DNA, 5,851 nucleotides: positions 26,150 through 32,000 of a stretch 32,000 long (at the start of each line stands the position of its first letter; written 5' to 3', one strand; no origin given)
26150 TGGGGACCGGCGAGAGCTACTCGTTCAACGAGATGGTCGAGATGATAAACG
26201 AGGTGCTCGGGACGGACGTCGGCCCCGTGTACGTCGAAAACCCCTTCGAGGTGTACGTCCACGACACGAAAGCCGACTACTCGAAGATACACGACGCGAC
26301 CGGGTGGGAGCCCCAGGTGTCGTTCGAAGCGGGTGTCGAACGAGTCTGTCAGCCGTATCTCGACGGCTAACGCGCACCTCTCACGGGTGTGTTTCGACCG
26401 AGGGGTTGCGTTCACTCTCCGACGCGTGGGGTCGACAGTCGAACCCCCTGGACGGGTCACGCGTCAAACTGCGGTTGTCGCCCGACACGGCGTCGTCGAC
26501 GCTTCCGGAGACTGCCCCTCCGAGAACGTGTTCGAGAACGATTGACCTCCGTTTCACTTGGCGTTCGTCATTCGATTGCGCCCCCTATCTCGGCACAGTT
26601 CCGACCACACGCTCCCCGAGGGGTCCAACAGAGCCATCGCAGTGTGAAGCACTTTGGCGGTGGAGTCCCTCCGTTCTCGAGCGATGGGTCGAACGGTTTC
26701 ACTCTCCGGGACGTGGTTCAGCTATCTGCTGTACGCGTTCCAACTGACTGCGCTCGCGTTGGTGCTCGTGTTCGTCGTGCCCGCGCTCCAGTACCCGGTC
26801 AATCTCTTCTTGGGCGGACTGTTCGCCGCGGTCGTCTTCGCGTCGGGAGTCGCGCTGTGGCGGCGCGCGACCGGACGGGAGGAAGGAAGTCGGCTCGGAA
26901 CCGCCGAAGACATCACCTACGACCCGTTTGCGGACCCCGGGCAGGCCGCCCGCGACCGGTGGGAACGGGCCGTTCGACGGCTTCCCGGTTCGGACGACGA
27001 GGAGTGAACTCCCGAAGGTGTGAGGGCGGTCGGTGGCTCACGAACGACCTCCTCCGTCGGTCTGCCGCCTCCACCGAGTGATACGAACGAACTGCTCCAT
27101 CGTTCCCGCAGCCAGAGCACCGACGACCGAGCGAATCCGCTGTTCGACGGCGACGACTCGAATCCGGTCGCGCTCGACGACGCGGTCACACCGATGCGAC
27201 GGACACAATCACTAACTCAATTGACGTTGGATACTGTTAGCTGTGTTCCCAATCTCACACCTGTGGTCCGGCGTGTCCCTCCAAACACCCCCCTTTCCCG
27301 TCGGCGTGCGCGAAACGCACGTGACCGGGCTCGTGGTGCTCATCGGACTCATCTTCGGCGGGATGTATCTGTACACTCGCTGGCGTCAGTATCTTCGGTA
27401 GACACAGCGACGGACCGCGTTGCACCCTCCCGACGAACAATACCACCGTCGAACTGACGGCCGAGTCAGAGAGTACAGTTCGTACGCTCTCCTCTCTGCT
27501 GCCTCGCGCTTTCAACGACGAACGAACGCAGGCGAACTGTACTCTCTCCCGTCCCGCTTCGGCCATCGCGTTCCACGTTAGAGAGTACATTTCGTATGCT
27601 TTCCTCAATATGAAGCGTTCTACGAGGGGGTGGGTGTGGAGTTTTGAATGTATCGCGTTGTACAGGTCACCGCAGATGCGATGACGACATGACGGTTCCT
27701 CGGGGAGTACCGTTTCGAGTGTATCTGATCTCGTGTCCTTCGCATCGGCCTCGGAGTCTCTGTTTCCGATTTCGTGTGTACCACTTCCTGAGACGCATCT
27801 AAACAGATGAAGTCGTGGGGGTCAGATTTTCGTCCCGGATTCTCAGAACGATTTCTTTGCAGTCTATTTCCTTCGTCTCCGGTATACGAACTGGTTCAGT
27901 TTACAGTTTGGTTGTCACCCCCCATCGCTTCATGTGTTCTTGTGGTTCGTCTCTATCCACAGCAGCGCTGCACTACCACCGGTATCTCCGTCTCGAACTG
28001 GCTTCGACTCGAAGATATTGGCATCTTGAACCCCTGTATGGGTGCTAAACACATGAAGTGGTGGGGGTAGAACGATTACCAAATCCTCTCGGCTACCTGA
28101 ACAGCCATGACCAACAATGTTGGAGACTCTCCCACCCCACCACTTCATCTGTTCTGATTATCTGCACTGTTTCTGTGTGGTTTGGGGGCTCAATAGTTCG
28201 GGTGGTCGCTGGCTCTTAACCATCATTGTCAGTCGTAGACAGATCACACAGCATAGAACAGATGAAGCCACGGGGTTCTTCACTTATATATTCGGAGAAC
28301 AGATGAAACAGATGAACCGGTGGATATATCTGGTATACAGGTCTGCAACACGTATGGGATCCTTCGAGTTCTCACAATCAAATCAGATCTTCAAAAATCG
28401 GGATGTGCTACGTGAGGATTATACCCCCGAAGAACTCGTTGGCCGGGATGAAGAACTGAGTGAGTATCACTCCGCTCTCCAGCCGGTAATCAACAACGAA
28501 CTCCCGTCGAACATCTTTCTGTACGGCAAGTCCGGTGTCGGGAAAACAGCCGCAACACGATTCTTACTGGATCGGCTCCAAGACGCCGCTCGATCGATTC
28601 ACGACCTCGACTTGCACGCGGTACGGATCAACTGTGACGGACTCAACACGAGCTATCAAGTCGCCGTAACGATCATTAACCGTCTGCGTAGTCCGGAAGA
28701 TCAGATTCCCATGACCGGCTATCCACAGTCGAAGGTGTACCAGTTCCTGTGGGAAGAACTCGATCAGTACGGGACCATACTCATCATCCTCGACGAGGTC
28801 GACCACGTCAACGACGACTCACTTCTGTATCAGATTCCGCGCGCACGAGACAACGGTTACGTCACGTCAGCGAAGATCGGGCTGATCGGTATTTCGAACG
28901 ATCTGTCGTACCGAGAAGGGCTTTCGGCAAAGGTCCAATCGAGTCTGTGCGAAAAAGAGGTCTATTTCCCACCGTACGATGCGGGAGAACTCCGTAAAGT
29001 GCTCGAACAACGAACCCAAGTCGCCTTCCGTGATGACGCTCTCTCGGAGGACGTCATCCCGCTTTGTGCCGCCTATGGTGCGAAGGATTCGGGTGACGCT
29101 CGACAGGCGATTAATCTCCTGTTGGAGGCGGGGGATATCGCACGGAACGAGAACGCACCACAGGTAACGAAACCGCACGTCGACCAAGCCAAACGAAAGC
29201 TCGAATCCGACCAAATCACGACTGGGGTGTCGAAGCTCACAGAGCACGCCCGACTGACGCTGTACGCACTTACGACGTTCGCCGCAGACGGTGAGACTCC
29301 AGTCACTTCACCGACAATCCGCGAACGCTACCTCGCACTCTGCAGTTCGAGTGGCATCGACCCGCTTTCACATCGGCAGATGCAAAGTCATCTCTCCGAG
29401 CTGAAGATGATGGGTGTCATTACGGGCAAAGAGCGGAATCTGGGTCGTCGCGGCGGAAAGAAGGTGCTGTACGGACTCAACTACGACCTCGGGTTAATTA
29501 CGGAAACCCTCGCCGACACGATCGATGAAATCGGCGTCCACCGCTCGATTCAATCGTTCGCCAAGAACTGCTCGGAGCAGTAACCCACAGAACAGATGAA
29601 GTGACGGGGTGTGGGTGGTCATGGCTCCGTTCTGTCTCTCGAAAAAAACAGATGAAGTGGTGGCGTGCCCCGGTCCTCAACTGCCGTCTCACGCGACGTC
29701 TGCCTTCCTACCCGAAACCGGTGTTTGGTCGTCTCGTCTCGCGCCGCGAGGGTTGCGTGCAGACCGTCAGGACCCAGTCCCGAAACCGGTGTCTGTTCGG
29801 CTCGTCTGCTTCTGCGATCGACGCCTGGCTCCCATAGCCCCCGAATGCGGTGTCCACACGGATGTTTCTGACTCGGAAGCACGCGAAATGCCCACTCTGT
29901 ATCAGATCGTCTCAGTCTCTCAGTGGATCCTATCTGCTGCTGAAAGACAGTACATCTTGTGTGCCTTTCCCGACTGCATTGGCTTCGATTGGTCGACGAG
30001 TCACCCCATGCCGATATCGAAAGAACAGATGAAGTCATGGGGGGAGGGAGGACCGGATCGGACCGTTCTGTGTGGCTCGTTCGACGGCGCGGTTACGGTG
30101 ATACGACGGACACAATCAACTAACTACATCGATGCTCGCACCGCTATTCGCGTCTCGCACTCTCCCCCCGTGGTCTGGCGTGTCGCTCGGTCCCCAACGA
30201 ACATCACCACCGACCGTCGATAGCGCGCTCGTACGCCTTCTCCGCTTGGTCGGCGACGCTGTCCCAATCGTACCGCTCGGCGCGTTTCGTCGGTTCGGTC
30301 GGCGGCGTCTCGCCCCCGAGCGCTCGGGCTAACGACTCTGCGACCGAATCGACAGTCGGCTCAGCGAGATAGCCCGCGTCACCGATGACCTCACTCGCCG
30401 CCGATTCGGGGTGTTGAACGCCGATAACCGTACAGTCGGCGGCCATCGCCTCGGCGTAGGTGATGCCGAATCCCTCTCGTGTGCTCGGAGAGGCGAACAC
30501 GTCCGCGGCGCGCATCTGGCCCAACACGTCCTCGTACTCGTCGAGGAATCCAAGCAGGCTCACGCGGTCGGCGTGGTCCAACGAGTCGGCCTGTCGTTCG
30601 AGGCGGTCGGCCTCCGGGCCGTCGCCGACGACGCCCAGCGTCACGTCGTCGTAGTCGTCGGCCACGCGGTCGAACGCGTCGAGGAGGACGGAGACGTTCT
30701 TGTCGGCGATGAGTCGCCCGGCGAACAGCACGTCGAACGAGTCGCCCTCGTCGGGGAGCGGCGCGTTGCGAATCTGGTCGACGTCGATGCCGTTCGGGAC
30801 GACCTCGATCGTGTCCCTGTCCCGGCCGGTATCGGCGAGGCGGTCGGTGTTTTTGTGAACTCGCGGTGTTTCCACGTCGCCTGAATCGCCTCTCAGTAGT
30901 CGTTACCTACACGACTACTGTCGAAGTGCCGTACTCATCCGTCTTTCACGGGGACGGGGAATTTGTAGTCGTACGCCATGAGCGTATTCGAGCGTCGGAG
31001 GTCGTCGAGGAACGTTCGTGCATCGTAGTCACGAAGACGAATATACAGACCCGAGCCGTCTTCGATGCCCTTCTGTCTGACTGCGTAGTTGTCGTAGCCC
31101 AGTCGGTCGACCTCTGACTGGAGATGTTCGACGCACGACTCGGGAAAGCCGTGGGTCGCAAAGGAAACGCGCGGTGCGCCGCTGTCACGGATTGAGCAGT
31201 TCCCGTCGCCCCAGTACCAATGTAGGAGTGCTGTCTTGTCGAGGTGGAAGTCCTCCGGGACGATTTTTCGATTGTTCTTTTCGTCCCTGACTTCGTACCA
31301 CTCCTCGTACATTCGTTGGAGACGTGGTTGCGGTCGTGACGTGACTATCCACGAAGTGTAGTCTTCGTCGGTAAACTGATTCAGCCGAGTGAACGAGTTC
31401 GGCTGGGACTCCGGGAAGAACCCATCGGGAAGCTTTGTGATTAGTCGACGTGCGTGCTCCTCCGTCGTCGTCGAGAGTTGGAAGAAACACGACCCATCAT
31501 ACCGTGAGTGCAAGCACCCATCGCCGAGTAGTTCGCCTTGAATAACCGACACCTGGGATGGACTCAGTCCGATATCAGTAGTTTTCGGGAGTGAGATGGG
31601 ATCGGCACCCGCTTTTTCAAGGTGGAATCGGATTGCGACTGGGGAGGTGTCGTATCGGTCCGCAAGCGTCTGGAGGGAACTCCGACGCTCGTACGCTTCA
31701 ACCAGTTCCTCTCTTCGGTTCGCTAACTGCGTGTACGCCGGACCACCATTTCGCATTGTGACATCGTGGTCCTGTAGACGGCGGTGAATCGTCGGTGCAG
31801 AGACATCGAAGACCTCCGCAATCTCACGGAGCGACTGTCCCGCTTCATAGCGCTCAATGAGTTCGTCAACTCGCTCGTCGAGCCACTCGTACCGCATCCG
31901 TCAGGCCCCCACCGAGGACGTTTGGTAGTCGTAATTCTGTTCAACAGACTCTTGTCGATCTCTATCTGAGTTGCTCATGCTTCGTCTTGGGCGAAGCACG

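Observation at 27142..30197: The whole ori-orc1 module is bracketed by ~110-150 bp imperfect direct repeats, as if it were an inserted cassette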

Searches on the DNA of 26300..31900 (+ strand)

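Call 13: search_dna_similar(query=window:26300-31900:+, collection=plasmids, mode=near, max_rows=20)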
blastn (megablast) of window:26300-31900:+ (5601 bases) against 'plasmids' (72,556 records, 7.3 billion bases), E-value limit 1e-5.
Records with a match: 1; places in all: 1; records where one place covers at least 80% of the query: 0.
Best place of each record, by identity: 60-80% 1.
By first word of the organism name: Halogeometricum 1.
By predicted mobility (MOB-suite, as given by PLSDB): non-mobilizable 1.
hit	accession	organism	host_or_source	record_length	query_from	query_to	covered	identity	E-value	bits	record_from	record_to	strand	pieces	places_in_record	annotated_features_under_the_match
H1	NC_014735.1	Halogeometricum borinquense DSM 11551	-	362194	3905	4510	11%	76.1%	5e-78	302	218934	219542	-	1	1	glycosyltransferase family 4 protein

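Call 14: search_dna_similar(query=window:26300-31900:+, collection=phages, mode=near, max_rows=10)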
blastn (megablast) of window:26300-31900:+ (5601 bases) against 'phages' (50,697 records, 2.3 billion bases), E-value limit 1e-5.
No match.
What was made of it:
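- Tried and rejected: The 5.6-kb region matched only a GT gene on a Halogeometricum plasmid (calls 13, 14).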

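Call 68: search_dna_similar(query=window:27100-27620:+, collection=plasmids, mode=distant, max_rows=15, max_evalue=0.001)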
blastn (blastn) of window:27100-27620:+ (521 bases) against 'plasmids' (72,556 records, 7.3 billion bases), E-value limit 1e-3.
No match.

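Call 69: search_dna_similar(query=window:27100-27620:+, collection=phages, mode=distant, max_rows=10, max_evalue=0.001)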
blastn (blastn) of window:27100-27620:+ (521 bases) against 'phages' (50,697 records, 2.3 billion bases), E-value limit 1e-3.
No match.

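Call 79: search_rna_families(source=window, start=26900, end=30400, threshold=evalue, max_evalue=1)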
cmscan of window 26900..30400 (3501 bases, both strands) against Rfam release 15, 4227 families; matches with E-value up to 1: 1.
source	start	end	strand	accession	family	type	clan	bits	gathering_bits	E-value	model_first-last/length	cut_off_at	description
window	27446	27565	-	RF00908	MIR529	Gene; miRNA;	-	18.8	75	0.84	1-131/131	no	MIR529 microRNA precursor family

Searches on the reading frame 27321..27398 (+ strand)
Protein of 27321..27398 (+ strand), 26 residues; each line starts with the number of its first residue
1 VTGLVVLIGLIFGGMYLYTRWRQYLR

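Call 82: search_dna_similar(query=window:27321-27398:+, collection=plasmids, mode=protein, max_rows=12, max_evalue=1)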
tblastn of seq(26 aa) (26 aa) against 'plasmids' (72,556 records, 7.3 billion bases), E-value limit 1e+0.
No match.
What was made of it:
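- Tried and rejected: RX and the small-ORF peptide gave nothing (calls 68, 69, 82; phages were searched with RX only).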
